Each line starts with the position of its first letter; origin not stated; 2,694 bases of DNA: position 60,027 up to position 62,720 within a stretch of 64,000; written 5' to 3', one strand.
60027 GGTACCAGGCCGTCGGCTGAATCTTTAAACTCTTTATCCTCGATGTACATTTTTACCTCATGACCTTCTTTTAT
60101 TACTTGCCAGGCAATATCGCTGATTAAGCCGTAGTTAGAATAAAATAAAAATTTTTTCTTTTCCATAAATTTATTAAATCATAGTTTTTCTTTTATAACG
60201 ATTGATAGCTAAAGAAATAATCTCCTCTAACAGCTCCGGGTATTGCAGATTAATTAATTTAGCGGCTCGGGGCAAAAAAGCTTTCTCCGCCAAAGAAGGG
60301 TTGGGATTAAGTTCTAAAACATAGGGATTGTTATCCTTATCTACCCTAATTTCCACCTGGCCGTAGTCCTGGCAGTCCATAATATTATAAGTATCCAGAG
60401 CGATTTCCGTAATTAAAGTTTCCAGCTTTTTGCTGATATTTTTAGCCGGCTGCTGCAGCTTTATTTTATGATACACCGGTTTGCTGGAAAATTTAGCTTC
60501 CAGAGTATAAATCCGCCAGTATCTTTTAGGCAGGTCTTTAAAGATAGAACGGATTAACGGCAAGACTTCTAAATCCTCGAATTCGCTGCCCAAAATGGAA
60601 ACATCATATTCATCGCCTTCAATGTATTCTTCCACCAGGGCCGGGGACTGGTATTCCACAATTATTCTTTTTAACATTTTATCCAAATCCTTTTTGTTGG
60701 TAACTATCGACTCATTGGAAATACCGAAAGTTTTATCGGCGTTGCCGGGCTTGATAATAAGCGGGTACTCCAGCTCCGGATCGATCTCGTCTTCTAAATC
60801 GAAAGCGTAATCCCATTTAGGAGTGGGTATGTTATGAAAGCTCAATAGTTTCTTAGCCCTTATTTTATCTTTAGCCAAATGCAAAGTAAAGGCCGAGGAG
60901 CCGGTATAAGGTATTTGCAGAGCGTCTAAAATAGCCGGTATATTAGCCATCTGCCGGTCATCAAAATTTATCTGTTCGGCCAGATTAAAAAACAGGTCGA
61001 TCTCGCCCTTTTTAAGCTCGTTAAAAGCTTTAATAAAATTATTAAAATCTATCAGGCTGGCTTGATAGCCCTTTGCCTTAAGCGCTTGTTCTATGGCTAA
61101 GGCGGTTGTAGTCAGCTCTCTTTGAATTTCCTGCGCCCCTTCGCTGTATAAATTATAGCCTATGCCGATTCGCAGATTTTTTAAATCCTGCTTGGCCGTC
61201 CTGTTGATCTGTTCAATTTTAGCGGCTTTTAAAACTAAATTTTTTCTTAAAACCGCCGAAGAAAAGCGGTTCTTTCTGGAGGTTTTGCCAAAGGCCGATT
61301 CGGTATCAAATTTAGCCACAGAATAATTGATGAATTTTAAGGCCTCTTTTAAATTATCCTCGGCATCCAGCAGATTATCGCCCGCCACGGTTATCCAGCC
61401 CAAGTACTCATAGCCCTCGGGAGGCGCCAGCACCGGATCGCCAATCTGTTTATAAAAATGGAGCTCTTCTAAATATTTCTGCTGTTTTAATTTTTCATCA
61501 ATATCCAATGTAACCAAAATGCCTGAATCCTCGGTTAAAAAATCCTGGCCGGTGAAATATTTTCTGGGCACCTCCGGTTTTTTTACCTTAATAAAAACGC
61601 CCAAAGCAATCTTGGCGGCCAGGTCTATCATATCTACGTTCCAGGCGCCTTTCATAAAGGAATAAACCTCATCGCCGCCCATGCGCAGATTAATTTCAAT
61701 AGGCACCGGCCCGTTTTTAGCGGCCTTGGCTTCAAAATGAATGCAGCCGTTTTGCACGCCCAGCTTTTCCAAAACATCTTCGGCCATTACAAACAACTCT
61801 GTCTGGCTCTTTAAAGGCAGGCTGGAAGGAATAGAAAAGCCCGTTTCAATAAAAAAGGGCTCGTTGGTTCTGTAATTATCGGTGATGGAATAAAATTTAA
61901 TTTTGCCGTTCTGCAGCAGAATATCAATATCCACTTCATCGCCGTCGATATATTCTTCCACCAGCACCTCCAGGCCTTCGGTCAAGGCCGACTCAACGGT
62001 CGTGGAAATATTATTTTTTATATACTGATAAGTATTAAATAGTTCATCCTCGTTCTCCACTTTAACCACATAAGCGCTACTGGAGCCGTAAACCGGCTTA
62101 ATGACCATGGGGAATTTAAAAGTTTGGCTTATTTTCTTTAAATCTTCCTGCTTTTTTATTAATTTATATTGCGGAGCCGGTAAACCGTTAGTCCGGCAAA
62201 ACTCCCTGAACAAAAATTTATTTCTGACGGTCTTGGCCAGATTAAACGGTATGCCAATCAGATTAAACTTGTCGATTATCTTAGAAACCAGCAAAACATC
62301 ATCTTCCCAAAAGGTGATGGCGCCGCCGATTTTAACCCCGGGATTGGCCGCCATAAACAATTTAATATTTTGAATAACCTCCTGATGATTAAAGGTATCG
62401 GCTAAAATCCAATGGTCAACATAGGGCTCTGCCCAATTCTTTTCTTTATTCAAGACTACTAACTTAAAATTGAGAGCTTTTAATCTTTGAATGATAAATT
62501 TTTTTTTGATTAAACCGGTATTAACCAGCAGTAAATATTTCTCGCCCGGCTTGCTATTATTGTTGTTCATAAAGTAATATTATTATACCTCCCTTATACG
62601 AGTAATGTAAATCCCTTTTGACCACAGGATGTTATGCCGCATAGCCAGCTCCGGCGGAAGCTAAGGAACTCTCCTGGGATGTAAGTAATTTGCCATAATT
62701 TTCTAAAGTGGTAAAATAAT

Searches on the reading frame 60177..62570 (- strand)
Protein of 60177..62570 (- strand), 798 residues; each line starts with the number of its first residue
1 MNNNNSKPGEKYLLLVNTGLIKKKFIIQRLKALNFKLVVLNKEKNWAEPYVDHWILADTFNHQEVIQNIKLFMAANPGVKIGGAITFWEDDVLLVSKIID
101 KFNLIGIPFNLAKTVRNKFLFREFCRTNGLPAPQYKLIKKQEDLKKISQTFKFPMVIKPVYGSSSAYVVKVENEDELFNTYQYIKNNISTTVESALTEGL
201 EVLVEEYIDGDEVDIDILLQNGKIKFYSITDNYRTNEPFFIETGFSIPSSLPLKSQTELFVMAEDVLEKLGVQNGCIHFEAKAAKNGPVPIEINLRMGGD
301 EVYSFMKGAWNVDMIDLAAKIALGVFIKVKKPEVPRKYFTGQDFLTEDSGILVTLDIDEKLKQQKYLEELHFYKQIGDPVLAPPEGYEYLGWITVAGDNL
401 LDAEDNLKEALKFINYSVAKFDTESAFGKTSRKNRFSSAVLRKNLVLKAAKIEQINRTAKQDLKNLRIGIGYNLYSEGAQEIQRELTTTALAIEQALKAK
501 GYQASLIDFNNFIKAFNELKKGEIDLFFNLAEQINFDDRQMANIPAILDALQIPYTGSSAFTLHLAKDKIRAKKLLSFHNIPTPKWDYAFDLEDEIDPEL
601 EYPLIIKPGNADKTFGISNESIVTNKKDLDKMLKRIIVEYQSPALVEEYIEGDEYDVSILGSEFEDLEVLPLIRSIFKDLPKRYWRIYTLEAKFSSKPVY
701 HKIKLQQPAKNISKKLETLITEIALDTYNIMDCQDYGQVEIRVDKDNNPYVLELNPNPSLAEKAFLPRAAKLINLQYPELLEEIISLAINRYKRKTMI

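Call 95: find_encoding_contigs(protein=window:60177-62570:-, flank=10000, max_places=2)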
Protein window:60177-62570:- (798 aa): 3 contigs read that carry it; 1 place shown.
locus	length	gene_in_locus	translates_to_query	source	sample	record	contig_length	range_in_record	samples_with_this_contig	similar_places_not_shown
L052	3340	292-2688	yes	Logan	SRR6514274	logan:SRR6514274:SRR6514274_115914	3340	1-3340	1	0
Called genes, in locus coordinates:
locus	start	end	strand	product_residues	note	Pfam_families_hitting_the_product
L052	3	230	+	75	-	?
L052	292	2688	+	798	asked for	PF01071:GARS_A (weak), PF02222:ATP-grasp, PF02655:ATP-grasp_3, PF07478:Dala_Dala_lig_C, PF08443:RimK (weak), PF13535:ATP-grasp_4, PF18603:LAL_C2, PF07478:Dala_Dala_lig_C, +4 more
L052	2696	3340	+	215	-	?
